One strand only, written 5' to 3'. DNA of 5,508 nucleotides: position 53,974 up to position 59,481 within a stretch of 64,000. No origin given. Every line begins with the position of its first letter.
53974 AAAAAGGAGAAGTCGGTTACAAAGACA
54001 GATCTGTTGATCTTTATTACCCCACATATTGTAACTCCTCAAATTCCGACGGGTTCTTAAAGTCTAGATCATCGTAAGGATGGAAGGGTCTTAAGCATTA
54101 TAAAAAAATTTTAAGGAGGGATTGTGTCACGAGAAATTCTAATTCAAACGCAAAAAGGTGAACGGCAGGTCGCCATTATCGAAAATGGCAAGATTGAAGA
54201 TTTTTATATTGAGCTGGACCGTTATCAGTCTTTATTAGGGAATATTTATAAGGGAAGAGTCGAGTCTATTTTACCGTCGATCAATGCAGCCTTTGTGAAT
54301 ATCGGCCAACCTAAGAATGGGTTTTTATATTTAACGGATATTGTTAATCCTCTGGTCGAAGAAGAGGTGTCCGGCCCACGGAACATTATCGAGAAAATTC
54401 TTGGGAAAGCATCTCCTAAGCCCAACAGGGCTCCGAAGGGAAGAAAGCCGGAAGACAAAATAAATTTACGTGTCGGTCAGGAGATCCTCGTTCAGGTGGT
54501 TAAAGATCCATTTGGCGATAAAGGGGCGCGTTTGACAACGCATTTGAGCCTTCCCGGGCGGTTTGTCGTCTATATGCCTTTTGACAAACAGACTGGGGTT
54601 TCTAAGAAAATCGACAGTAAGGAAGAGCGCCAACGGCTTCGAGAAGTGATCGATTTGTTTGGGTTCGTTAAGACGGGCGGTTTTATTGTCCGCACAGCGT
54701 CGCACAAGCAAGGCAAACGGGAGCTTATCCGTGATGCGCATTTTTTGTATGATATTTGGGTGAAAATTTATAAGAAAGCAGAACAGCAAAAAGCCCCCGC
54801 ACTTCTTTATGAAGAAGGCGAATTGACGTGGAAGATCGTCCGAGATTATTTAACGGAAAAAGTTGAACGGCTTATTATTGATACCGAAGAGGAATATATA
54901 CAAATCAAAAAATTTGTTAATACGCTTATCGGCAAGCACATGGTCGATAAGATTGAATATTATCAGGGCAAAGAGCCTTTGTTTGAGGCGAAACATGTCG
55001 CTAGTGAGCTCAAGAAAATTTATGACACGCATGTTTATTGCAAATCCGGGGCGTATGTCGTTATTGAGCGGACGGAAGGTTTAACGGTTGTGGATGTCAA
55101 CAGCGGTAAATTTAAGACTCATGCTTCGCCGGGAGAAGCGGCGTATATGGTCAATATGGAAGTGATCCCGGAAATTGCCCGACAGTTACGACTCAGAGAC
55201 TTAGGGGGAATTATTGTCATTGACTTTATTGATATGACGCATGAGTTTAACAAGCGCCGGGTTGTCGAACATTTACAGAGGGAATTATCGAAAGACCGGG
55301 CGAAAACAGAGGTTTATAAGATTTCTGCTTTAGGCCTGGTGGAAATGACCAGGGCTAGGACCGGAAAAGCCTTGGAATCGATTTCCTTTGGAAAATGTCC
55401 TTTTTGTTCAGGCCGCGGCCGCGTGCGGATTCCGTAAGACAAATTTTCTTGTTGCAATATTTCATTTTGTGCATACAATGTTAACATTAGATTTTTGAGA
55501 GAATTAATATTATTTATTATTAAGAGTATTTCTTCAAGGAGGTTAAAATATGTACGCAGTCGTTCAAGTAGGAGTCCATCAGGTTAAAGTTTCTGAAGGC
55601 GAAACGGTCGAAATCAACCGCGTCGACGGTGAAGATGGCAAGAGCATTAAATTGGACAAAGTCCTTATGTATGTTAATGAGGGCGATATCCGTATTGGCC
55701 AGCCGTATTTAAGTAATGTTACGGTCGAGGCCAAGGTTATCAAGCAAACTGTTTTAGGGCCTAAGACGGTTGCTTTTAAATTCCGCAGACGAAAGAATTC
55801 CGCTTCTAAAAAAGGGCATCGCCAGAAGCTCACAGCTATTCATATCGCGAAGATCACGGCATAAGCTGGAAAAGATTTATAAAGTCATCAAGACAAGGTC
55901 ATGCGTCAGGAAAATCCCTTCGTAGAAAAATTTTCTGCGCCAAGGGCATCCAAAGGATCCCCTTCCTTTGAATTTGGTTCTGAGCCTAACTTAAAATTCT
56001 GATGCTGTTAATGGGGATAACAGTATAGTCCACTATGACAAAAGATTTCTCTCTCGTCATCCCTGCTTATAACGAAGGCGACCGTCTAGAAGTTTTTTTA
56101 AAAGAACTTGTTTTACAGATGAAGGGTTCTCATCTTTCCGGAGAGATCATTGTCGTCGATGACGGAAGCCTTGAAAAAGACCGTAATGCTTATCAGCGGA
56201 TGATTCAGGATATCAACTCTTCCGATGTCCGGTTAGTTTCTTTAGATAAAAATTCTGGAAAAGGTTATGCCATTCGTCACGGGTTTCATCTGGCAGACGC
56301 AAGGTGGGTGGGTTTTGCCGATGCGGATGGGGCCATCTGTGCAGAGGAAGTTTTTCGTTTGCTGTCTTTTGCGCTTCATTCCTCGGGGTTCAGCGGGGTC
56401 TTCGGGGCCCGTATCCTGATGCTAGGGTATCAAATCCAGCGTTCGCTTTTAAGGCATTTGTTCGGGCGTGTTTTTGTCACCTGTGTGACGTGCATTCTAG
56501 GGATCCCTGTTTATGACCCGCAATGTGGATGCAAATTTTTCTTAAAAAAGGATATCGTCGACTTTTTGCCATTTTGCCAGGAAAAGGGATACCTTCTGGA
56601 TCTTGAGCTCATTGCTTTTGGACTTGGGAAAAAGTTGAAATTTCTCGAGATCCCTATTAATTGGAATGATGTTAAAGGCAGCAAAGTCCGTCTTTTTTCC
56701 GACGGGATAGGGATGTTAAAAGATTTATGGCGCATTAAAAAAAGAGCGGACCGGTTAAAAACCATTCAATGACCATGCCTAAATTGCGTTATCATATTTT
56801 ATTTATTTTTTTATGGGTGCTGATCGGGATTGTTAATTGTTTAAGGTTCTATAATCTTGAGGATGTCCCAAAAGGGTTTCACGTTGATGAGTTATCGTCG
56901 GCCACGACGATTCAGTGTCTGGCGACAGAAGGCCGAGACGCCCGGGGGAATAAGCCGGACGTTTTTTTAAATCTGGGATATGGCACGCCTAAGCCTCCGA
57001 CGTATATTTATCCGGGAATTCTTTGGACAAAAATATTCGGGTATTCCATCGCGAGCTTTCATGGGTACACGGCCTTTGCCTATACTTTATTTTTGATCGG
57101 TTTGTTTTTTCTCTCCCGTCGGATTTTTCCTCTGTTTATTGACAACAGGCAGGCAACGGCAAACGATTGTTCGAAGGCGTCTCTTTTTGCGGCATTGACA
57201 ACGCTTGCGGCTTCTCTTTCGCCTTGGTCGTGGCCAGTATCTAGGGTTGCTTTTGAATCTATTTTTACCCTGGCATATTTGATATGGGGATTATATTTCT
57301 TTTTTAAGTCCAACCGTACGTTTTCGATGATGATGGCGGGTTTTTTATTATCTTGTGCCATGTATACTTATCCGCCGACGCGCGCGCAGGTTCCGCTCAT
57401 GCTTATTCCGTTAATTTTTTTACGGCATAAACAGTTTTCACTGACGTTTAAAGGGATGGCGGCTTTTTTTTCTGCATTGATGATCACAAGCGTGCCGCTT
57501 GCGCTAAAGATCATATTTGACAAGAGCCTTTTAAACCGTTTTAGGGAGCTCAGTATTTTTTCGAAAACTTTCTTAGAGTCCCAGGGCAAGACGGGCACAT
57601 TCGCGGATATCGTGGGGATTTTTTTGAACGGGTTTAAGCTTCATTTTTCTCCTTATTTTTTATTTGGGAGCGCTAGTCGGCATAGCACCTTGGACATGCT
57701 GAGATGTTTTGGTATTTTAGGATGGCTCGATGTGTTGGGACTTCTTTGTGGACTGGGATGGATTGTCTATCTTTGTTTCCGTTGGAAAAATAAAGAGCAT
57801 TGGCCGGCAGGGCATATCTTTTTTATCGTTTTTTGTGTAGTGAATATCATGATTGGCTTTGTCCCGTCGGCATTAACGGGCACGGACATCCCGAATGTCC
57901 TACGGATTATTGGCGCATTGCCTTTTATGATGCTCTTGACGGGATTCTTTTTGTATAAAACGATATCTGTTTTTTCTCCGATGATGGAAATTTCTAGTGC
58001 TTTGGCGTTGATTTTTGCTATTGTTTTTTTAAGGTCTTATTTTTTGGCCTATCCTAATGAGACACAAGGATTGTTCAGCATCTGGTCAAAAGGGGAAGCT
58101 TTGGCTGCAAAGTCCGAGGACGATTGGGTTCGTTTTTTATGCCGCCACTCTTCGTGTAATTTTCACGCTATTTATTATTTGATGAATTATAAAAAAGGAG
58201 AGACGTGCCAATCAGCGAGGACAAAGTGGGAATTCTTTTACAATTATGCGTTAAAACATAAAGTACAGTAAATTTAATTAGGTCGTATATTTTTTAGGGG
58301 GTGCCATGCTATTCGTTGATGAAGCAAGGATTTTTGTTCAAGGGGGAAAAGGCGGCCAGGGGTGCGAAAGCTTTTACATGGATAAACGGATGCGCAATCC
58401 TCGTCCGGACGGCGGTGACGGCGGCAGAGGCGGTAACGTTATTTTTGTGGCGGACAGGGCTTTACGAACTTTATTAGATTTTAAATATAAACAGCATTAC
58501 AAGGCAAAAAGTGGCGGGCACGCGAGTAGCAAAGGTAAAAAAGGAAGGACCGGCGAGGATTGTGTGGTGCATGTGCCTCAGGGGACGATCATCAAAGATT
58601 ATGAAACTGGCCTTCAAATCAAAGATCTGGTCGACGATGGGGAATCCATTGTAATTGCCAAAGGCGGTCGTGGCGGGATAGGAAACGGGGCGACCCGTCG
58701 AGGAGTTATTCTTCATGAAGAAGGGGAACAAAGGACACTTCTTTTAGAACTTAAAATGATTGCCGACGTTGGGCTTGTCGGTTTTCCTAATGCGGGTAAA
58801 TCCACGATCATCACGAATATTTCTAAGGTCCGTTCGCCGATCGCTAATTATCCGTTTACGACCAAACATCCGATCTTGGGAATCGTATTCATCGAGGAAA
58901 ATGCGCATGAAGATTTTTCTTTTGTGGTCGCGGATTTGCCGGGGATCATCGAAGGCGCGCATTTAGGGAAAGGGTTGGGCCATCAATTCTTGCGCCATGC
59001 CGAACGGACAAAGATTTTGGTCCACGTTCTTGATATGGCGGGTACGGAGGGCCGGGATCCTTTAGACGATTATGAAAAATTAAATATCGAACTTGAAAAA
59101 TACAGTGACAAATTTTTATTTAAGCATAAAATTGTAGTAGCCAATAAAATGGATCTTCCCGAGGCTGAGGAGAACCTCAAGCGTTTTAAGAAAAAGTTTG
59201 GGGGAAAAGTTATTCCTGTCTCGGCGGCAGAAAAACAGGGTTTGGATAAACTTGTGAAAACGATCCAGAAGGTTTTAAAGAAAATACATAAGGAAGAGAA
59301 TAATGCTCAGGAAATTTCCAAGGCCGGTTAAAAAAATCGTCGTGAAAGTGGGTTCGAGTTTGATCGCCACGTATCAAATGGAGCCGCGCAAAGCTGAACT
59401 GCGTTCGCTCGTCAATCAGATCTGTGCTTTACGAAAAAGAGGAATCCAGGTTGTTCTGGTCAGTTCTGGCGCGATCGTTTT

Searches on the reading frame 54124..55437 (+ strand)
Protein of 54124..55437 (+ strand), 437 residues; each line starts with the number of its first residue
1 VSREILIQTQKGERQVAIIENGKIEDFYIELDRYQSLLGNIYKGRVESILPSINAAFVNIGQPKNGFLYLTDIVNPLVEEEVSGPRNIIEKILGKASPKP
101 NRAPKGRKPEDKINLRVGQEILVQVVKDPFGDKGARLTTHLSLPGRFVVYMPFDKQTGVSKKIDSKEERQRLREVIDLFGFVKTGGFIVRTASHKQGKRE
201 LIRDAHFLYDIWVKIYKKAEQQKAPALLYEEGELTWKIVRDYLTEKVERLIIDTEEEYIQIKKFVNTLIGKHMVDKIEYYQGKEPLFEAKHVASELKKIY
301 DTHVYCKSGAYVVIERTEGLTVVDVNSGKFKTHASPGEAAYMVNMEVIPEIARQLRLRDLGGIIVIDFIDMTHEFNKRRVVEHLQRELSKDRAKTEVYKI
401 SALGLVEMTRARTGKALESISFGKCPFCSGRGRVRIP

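Call 6: search_protein_families(library=pfam, proteins=[window:54124-55437:+], max_evalue=0.001)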
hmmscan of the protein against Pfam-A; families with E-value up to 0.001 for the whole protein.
window:54124-55437:+ (437 aa): 1 family
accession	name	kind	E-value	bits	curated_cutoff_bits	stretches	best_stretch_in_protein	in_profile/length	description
PF10150.14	RNase_E_G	-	3.2e-93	312.5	25.5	1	142-413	1-270/270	Ribonuclease E/G family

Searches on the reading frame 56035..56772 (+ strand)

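Call 6: search_protein_families(library=pfam, proteins=[window:56035-56772:+], max_evalue=0.001)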
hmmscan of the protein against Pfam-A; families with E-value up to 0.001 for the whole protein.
window:56035-56772:+ (245 aa): 2 families
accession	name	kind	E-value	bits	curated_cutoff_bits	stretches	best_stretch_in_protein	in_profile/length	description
PF00535.33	Glycos_transf_2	-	1.6e-19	70.9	23.3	1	6-114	1-104/168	Glycosyl transferase family 2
PF13641.12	Glyco_tranf_2_3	-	5.8e-06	26.9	27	1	4-114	2-111/230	Glycosyltransferase like family 2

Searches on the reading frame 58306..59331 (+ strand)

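Call 6: search_protein_families(library=pfam, proteins=[window:58306-59331:+], max_evalue=0.001)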
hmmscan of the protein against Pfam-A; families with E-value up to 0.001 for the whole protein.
window:58306-59331:+ (341 aa): 7 families
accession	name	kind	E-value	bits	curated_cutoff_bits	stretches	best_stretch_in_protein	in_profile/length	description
PF01018.28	GTP1_OBG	-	3.6e-42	144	27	1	4-150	1-154/155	GTP1/OBG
PF01926.29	MMR_HSR1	-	4.6e-23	81.9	21.9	1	154-281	1-113/113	50S ribosome-binding GTPase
PF02421.24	FeoB_N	-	9.4e-12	45.2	27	1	155-320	3-156/156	Ferrous iron transport protein B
PF16897.10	MMR_HSR1_Xtn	-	2.2e-05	24.8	35.2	1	271-324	54-104/106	C-terminal region of MMR_HSR1 domain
PF08438.16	YGR210-like_G4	-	5.9e-05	23.9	24.7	1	278-317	1-40/108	Obg-like GTPase YGR210-like, G4 motif-containing domain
PF03308.22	MeaB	-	8.6e-05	22.1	23.1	0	283-330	194-241/273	Methylmalonyl Co-A mutase-associated GTPase MeaB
PF00009.33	GTP_EFTU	-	0.00081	19.5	26.5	0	275-325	124-187/188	Elongation factor Tu GTP binding domain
